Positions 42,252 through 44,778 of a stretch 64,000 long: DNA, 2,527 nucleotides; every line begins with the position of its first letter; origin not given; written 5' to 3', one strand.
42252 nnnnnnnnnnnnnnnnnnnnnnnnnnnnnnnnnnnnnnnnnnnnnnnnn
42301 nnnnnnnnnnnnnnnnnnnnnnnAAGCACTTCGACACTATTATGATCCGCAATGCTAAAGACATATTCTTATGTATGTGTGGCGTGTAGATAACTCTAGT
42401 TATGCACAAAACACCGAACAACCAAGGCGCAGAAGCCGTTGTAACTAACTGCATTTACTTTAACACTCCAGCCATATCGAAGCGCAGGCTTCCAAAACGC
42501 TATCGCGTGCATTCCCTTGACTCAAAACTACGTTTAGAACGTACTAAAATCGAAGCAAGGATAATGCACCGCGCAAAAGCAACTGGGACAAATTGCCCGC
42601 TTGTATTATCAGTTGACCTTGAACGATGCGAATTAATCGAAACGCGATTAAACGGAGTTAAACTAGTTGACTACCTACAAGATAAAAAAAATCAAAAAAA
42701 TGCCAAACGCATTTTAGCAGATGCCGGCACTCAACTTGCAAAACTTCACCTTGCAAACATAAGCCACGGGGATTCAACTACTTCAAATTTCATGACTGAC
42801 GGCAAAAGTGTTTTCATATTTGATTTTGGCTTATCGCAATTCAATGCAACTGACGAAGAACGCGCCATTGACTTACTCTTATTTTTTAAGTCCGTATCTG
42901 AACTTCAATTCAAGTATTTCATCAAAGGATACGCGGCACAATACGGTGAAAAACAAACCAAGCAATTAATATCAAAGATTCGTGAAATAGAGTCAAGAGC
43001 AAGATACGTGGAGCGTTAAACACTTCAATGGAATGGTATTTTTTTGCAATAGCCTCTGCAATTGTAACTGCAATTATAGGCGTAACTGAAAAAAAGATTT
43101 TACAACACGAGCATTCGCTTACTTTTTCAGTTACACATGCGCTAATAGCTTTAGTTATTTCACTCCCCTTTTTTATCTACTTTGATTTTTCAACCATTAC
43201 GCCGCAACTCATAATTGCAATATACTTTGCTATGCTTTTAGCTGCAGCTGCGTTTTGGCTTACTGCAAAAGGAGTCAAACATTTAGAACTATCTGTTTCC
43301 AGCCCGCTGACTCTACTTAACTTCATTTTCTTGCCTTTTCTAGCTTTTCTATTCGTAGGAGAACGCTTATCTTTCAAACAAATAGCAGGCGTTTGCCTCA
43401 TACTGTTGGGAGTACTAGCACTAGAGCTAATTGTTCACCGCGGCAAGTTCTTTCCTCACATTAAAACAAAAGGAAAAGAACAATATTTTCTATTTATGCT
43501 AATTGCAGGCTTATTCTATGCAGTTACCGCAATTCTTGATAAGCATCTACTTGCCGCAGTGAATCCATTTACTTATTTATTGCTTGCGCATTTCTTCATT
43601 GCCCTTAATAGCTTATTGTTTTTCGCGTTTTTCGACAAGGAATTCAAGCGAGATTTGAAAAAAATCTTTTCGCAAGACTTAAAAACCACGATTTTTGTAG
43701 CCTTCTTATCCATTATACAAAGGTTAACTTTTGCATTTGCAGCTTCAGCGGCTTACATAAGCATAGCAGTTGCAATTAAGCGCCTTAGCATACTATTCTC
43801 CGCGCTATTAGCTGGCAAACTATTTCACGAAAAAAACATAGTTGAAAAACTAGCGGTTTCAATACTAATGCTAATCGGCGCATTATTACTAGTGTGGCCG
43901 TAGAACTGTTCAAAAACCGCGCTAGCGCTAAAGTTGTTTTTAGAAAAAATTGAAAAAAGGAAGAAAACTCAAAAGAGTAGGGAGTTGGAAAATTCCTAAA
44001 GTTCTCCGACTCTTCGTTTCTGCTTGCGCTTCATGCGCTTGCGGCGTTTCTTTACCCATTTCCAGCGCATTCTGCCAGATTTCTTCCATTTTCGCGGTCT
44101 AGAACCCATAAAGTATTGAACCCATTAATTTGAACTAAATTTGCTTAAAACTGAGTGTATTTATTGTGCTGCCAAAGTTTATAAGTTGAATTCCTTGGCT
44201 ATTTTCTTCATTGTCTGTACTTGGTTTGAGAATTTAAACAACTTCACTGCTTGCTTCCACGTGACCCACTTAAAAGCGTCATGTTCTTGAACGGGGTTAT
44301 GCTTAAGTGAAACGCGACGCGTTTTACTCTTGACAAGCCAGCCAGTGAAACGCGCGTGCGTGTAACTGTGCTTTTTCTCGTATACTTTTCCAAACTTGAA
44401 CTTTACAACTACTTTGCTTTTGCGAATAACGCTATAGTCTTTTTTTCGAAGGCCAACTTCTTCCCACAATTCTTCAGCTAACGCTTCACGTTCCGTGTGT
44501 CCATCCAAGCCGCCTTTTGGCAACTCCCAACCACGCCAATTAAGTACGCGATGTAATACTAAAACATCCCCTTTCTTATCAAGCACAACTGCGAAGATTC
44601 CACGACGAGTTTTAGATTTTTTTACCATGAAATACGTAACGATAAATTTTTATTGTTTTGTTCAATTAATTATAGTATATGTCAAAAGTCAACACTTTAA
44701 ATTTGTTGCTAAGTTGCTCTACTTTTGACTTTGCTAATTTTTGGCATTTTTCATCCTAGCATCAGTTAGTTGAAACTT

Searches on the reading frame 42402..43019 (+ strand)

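Call 36: search_protein_families(library=pfam, proteins=[window:42402-43019:+], max_evalue=0.001)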
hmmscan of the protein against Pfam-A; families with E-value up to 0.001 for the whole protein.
window:42402-43019:+ (205 aa): 5 families
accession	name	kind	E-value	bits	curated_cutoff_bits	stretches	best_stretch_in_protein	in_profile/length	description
PF01636.29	APH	-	1.5e-05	25.3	23.2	0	45-118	34-110/239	Phosphotransferase enzyme family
PF01163.29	RIO1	-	3.1e-05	24.1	22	1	42-159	49-163/187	RIO domain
PF00069.31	Pkinase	-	8.2e-05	22.6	31.7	1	75-151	72-151/263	Protein kinase domain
PF06293.20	Kdo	-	0.0003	20.7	21.3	1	76-149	92-173/207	Lipopolysaccharide kinase (Kdo/WaaP) family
PF03109.22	ABC1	-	0.00055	19.6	22.9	1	66-156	133-225/244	ABC1 atypical kinase-like domain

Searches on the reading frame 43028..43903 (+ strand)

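Call 36: search_protein_families(library=pfam, proteins=[window:43028-43903:+], max_evalue=0.001)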
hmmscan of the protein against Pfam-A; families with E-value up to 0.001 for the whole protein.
window:43028-43903:+ (291 aa): 1 family
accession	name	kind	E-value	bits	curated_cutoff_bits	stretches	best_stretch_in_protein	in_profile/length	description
PF00892.27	EamA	-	4.6e-27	95.4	28.2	2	3-131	3-132/135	EamA-like transporter family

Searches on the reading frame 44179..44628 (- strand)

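Call 36: search_protein_families(library=pfam, proteins=[window:44179-44628:-], max_evalue=0.001)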
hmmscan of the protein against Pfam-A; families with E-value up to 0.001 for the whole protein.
window:44179-44628:- (149 aa): 1 family
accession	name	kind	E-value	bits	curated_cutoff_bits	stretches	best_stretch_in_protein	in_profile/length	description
PF00293.34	NUDIX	-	8.6e-15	55.4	21.1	1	7-132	2-122/134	NUDIX domain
